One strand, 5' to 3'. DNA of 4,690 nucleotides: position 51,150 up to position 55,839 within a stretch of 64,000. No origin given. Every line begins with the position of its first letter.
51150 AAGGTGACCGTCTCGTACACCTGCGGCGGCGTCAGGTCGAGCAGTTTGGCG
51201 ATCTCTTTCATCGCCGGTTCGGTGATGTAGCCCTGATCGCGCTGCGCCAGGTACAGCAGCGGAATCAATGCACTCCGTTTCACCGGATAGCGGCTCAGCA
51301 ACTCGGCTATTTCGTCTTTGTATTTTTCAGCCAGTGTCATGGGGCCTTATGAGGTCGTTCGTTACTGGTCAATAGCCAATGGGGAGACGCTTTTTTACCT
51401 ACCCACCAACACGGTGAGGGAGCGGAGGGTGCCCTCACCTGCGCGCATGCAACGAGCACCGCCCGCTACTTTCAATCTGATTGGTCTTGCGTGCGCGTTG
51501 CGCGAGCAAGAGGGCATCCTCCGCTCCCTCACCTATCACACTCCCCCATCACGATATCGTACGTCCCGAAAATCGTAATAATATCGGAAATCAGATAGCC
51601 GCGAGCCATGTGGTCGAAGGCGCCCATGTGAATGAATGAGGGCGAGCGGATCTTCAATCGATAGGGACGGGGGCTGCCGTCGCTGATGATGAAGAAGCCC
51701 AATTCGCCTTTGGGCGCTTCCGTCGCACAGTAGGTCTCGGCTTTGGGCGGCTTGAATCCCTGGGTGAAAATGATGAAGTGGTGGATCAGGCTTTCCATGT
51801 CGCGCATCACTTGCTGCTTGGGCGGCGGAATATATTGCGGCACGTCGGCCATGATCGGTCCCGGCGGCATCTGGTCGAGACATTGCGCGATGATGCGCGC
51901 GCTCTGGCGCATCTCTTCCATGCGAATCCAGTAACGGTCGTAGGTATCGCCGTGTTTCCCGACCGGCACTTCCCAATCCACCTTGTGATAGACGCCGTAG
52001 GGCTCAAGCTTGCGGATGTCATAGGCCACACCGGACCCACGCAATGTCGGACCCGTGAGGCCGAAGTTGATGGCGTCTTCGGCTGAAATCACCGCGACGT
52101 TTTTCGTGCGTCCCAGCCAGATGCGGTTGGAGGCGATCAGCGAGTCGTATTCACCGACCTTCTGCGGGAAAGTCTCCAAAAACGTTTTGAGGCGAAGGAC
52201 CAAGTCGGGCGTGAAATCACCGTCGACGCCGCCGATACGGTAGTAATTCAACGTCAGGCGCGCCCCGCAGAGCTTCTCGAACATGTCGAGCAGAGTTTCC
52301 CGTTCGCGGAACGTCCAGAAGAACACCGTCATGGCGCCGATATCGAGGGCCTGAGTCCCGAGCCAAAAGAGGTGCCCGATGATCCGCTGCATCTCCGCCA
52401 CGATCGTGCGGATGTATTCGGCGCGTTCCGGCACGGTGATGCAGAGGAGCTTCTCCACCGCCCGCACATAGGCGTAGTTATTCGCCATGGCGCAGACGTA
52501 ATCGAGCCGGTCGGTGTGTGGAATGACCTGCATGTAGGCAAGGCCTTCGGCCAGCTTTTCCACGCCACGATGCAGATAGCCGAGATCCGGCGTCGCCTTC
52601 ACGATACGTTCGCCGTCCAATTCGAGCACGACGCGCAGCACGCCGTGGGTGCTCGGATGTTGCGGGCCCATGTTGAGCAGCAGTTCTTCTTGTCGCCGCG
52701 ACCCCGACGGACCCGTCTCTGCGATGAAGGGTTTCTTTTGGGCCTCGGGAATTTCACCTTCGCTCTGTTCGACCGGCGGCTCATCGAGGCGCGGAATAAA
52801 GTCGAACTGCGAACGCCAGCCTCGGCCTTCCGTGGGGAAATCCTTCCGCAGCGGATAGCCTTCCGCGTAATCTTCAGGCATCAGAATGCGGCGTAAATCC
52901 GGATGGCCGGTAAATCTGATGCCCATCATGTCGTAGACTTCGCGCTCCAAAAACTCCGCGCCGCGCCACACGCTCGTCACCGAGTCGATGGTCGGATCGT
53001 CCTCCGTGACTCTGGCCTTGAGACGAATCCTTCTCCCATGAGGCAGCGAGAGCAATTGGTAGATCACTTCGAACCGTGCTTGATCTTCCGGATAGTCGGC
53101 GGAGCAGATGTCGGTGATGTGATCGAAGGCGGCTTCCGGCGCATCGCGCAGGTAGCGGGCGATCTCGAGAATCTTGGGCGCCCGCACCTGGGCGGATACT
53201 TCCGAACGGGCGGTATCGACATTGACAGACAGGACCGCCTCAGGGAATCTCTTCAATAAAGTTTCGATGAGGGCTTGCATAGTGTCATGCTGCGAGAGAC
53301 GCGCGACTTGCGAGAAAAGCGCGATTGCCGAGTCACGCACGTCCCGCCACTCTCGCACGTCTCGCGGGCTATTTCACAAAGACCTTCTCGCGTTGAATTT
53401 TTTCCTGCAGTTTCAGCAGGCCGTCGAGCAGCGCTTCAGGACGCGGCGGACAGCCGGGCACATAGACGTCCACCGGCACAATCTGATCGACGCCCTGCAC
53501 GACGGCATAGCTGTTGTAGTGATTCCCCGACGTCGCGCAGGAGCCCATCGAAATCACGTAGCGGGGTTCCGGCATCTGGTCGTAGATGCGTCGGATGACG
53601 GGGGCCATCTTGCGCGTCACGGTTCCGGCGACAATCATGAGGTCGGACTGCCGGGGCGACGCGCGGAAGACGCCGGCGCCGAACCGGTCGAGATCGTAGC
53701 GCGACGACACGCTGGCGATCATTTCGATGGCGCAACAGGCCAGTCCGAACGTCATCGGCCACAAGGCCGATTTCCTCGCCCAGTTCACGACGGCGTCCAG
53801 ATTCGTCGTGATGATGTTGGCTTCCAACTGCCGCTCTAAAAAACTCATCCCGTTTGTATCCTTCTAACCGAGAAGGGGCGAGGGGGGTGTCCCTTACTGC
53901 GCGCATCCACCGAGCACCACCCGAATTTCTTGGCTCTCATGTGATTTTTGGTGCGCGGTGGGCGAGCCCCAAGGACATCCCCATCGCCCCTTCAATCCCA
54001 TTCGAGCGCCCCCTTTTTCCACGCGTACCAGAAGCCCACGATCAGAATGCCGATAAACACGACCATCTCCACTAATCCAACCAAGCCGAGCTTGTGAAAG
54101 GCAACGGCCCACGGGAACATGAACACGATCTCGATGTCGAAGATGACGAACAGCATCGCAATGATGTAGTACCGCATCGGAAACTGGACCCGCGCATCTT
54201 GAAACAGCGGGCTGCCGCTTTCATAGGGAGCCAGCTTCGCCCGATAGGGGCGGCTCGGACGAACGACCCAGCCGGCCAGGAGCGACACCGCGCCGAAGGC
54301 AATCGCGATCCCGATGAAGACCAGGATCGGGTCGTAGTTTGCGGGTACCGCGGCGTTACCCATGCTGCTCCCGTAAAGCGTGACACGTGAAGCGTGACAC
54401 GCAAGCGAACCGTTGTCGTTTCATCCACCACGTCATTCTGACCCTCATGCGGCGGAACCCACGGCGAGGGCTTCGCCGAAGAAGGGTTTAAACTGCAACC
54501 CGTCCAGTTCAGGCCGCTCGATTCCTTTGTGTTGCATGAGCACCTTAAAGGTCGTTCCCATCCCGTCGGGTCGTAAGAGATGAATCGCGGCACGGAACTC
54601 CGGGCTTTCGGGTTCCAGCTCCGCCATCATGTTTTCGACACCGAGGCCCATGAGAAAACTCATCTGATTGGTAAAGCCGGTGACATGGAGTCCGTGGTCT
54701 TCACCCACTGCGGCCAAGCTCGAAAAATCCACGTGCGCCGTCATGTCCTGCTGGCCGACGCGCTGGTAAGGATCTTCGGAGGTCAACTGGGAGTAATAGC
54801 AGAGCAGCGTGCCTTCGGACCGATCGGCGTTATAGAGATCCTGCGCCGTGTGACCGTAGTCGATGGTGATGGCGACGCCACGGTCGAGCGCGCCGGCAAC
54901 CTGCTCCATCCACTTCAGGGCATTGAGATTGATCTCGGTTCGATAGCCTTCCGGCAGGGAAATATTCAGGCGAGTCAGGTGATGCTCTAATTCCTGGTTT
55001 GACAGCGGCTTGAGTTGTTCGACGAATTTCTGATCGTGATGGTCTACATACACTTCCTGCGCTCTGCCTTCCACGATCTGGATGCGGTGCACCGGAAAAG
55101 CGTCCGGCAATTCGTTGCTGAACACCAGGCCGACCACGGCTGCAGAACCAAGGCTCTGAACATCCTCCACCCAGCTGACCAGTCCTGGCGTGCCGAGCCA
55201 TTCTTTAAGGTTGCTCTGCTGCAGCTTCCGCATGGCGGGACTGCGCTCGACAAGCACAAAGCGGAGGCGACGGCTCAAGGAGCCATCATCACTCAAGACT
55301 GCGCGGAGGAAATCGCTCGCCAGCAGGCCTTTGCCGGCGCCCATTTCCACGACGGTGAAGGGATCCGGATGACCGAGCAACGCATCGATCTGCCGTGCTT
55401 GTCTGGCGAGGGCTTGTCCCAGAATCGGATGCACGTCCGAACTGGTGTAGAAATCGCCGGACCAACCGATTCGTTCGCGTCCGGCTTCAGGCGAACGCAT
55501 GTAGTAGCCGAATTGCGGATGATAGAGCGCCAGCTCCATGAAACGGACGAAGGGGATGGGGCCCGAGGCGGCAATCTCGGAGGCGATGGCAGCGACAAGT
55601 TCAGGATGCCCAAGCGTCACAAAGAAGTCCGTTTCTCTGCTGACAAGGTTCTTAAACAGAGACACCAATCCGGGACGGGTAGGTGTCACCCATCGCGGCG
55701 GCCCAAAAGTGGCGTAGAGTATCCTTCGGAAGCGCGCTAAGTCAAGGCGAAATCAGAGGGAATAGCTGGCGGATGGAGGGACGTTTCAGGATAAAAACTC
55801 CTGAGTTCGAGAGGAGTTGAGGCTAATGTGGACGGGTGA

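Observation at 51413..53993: Two homologous ~120-nt long-hairpin elements with compensatory stems inside the nuo operon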

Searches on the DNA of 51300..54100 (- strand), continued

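Call 69: search_with_rna_model(model_id=R1, sources=[L118, L119, L120, L121, L122, L123, L124, L125, L126, L127, L128, L129, L130, L131, L132, L133, L134, L135, L136, L137, L138, L139, L140, L141, L142, L143, L144, L145, L146, L147, L148, L149, L150, L151, L152, L153, L154, L155, L156, L157, L158, L159, L160, L161, L162, L163, L164, L165, L166, L167, L168, L169, L170, L171, L172, L173, L174, L175, L176, L177, L178, L179, L180, L181, L182, L183, L184, L185, L186, L187, L188, L189, L190, L191, L192, L193, L194, L195, L196, L197], max_evalue=0.0001)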
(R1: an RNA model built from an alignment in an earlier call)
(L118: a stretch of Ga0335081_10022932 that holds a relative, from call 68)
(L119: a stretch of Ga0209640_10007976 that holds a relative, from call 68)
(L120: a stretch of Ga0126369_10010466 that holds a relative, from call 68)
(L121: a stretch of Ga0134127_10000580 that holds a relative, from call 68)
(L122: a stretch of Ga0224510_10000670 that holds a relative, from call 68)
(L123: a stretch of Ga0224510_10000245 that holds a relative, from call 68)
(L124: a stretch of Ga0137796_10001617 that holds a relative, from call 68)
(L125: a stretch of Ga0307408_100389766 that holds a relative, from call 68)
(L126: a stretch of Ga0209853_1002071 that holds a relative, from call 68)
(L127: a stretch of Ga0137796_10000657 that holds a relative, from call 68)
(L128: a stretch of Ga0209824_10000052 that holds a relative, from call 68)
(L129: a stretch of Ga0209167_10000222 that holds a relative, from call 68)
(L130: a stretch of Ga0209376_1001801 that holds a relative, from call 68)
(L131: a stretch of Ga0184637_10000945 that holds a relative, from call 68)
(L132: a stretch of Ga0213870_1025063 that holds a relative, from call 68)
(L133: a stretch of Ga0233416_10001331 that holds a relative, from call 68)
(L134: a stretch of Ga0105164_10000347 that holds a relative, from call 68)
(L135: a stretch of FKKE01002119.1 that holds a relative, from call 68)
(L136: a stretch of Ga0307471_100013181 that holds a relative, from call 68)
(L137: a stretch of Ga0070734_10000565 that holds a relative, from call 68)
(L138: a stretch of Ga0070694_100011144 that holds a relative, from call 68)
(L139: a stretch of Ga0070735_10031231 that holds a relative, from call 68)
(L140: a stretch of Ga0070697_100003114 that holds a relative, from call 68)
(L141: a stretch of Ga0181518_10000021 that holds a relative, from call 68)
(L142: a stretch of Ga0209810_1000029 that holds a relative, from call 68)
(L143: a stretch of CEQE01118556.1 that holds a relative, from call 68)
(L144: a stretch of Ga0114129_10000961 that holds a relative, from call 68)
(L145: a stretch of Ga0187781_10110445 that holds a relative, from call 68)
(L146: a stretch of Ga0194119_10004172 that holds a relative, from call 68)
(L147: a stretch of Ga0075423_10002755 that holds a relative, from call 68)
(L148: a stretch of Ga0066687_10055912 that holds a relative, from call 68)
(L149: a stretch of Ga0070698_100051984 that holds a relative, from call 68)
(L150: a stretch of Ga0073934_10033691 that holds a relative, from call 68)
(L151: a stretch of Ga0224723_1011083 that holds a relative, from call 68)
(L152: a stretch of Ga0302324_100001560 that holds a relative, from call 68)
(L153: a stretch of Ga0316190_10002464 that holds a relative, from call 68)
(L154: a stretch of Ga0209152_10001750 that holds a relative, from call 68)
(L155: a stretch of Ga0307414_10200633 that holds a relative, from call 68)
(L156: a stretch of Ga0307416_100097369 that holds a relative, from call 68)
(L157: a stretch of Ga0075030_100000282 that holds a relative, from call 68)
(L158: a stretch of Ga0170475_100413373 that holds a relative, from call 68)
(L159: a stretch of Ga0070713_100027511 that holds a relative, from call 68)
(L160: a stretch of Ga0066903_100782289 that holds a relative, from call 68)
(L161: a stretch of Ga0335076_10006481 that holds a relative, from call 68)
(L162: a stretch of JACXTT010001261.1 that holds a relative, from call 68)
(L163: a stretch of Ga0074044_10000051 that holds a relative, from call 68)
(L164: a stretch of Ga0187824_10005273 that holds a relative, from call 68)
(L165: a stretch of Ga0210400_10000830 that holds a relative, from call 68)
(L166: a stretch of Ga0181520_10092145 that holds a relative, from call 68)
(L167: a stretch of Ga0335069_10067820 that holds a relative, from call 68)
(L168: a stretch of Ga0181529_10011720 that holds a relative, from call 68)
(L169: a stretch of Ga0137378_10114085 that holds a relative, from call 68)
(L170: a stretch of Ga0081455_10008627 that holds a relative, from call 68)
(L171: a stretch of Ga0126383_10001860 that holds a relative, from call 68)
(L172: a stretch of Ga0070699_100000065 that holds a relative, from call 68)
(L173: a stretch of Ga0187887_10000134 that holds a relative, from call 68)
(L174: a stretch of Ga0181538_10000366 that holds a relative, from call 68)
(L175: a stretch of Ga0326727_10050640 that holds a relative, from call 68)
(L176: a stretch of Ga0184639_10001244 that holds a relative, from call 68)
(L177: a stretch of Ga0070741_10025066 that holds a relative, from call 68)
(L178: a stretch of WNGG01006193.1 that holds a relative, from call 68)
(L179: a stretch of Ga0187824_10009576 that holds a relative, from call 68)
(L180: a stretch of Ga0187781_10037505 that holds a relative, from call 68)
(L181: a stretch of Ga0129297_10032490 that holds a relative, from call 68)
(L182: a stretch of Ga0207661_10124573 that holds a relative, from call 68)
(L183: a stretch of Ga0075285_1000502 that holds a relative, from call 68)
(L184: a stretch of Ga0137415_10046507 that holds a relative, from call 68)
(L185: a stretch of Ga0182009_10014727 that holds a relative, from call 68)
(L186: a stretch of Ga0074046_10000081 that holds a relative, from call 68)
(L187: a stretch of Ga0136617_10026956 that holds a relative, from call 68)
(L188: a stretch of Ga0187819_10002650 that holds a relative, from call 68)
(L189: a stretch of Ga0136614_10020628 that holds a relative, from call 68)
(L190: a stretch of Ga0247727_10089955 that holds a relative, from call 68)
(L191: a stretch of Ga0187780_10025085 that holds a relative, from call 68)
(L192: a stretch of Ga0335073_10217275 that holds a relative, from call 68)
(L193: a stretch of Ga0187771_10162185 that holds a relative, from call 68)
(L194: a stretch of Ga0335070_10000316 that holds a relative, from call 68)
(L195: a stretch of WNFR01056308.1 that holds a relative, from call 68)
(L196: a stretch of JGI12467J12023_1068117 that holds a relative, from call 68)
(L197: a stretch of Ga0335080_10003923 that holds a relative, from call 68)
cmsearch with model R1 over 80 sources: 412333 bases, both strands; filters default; matches with E-value up to 0.0001: 6.
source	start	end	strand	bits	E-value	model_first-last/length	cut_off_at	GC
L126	3388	3516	+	85.1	3.7e-19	1-126/126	no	0.59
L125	516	616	+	69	6e-15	1-126/126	no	0.61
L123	5805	5908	+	66.8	2.2e-14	1-126/126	no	0.62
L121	5805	5908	+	63.4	1.8e-13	1-126/126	no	0.58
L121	1469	1572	-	54.2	4.4e-11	1-126/126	no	0.62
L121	3378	3480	+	53.1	9e-11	1-126/126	no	0.65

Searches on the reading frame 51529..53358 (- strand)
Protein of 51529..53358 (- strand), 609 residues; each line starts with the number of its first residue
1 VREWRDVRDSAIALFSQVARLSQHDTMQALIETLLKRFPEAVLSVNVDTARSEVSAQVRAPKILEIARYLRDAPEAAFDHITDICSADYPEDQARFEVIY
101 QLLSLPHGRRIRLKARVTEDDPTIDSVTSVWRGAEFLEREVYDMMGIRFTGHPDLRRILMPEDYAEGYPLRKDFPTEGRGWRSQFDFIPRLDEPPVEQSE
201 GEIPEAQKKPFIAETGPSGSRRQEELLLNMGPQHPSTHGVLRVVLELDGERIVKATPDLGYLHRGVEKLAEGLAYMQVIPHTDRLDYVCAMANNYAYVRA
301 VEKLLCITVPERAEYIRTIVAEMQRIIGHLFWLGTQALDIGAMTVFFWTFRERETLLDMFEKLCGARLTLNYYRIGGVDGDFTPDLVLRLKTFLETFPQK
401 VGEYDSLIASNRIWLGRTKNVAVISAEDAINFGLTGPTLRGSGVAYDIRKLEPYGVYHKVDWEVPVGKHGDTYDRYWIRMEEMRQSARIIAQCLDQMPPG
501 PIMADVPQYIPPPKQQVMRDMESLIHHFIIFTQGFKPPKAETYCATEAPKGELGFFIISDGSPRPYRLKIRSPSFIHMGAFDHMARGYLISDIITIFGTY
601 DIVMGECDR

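Call 9: search_protein_families(library=pfam, proteins=[window:51529-53358:-])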
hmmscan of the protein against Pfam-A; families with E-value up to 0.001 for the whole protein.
window:51529-53358:- (609 aa): 3 families
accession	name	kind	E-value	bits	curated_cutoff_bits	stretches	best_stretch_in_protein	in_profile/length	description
PF00346.24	Complex1_49kDa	-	7.2e-119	396.3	24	1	339-609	1-271/271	Respiratory-chain NADH dehydrogenase, 49 Kd subunit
PF00329.25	Complex1_30kDa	-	1.5e-44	152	22.5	1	57-179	2-123/124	Respiratory-chain NADH dehydrogenase, 30 Kd subunit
PF00374.24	NiFeSe_Hases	-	2.2e-06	27.4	25.8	1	264-332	1-69/508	Nickel-dependent hydrogenase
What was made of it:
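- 51529..53358 (-): nuoCD fusion (flanking gene; the likely true start is the ATG at 53283). Pfam PF00329 plus PF00346 (call 9).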

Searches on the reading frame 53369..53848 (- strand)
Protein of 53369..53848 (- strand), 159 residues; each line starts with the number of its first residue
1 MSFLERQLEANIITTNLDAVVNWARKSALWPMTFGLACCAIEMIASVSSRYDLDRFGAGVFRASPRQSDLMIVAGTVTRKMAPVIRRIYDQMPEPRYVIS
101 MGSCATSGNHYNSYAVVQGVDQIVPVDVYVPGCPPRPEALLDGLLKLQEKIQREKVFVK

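Call 9: search_protein_families(library=pfam, proteins=[window:53369-53848:-])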
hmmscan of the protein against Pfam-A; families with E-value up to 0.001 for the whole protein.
window:53369-53848:- (159 aa): 1 family
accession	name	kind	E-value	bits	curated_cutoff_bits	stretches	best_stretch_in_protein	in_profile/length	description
PF01058.29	Oxidored_q6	-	2.4e-29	102.1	27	1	38-147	1-128/128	NADH ubiquinone oxidoreductase, 20 Kd subunit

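Call 68: find_related_loci(query=window:53369-53848:-, collection=metagenome_contigs, flank=3500)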
Query window:53369-53848:- (159 aa) in metagenome_contigs; peptide patterns used: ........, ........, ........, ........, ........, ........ (x = any residue, [..] = any of these).
600 stretches matched a pattern (row limit reached: there are more); 596 encode a relative of the query (tblastn E <= 1e-3); the best 80 are kept; 80 distinct loci.
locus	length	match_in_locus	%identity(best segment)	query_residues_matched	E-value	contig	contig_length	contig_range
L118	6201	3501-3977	99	1-159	9e-107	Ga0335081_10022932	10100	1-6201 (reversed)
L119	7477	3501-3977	98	1-159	3e-106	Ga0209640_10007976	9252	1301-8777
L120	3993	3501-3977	95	1-159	1e-104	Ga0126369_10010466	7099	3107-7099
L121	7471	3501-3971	96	1-157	3e-104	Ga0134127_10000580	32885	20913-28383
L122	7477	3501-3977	96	1-159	4e-104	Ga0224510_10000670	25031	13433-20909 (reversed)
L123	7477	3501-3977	95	1-159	1e-103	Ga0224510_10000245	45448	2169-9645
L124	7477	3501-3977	94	1-159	2e-103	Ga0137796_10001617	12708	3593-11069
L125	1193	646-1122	92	1-159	3e-111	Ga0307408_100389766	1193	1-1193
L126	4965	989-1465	91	1-159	2e-100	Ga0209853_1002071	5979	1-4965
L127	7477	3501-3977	86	1-159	2e-95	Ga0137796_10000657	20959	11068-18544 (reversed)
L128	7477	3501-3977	83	1-159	8e-93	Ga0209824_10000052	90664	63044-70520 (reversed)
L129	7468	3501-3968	79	4-159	1e-85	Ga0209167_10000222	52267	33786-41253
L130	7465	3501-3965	79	5-159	7e-86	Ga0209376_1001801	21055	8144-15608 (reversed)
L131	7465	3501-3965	79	5-159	7e-86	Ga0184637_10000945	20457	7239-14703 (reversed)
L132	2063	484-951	76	4-159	2e-86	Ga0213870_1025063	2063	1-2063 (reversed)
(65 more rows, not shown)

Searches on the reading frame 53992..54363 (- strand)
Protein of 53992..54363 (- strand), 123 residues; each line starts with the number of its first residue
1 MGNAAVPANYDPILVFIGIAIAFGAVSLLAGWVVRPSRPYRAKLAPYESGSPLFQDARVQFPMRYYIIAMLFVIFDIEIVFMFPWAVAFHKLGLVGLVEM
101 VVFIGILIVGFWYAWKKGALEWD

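Call 9: search_protein_families(library=pfam, proteins=[window:53992-54363:-])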
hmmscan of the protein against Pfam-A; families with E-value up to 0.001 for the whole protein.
window:53992-54363:- (123 aa): 1 family
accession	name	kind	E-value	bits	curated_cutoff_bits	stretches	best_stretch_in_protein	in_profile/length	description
PF00507.24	Oxidored_q4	-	6.5e-39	132.6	23.3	1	26-122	3-99/99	NADH-ubiquinone/plastoquinone oxidoreductase, chain 3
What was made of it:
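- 53992..54363 (-): nuoA (flanking gene). Pfam PF00507, E 6.5e-39 (call 9).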

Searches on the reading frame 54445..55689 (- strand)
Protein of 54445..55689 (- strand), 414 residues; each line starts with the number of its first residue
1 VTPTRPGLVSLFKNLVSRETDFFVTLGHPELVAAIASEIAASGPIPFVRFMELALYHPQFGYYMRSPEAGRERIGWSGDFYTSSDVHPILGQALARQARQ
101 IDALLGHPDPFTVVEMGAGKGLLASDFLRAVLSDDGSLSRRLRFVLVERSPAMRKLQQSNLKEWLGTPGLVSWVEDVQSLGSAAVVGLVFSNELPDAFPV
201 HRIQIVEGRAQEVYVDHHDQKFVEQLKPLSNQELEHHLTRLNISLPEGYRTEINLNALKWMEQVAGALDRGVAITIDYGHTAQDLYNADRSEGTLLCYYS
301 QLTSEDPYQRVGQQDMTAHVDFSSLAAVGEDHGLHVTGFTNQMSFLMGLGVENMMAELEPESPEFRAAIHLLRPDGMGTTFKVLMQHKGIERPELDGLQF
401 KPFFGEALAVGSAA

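Call 9: search_protein_families(library=pfam, proteins=[window:54445-55689:-])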
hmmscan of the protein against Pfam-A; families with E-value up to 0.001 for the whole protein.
window:54445-55689:- (414 aa): 1 family
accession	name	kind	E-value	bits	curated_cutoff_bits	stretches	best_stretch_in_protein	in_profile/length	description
PF02636.23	Methyltransf_28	-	8.9e-63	212.5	23.3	1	94-340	2-249/249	Putative S-adenosyl-L-methionine-dependent methyltransferase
